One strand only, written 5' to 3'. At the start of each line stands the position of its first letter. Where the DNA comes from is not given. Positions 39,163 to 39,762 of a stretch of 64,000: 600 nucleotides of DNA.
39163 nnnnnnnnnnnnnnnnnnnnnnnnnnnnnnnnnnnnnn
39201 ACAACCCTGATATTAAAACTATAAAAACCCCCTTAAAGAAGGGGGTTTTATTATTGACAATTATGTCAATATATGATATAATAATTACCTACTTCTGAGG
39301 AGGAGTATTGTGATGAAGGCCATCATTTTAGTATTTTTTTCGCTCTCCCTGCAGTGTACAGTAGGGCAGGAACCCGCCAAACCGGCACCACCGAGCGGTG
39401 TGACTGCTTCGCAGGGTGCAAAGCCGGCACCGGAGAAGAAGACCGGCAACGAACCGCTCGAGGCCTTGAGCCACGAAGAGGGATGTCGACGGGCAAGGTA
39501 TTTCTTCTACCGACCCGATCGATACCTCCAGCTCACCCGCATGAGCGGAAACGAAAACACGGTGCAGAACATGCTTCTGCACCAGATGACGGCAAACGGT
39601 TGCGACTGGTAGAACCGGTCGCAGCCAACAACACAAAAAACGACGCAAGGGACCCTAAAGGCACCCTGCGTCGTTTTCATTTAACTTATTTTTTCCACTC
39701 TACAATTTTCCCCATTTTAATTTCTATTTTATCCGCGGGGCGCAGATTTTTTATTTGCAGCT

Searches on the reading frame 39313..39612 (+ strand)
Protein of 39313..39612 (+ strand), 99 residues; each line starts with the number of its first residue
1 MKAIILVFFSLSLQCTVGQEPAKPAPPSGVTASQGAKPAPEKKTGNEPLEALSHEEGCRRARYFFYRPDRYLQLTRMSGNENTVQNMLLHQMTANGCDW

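Call 96: search_protein_families(library=pfam, proteins=[window:39313-39612:+], max_evalue=1)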
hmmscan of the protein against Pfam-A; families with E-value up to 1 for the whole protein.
window:39313-39612:+ (99 aa): 0 families

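Call 102: list_cluster_members(proteins=[L007:9275-9802:+, window:39313-39612:+, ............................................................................])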
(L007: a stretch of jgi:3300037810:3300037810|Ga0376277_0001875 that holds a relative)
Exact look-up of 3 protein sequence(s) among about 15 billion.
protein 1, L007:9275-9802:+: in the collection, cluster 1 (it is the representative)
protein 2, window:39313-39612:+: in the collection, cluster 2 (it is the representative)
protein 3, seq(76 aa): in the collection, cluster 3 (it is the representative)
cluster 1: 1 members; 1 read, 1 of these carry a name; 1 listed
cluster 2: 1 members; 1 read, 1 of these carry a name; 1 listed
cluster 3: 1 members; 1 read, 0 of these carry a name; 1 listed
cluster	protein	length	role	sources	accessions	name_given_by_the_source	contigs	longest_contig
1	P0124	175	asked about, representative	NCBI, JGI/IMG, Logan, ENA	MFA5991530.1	MAG: hypothetical protein WC794_04780 [Candidatus Doudnabacteria bacterium] | Flp pilus assembly pilin Flp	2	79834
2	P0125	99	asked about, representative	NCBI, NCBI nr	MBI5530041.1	MAG: hypothetical protein HY918_00885 [Candidatus Doudnabacteria bacterium] | hypothetical protein [Candidatus Doudnabacteria bacterium]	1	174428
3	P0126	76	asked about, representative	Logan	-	-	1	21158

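Call 103: search_protein_families(library=ncbifam, proteins=[P0124, P0126, P0125], max_evalue=10)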
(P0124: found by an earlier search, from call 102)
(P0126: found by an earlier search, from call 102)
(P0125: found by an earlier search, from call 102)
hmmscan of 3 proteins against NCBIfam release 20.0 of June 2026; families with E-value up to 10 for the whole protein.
P0124 (175 aa): 1 family
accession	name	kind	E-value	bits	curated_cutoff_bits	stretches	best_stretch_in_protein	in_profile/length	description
TIGR00958.1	3a01208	subfamily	0.11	10.8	874.6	1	88-154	142-206/711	antigen peptide transporter 2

P0126 (76 aa): 0 families

P0125 (99 aa): 0 families
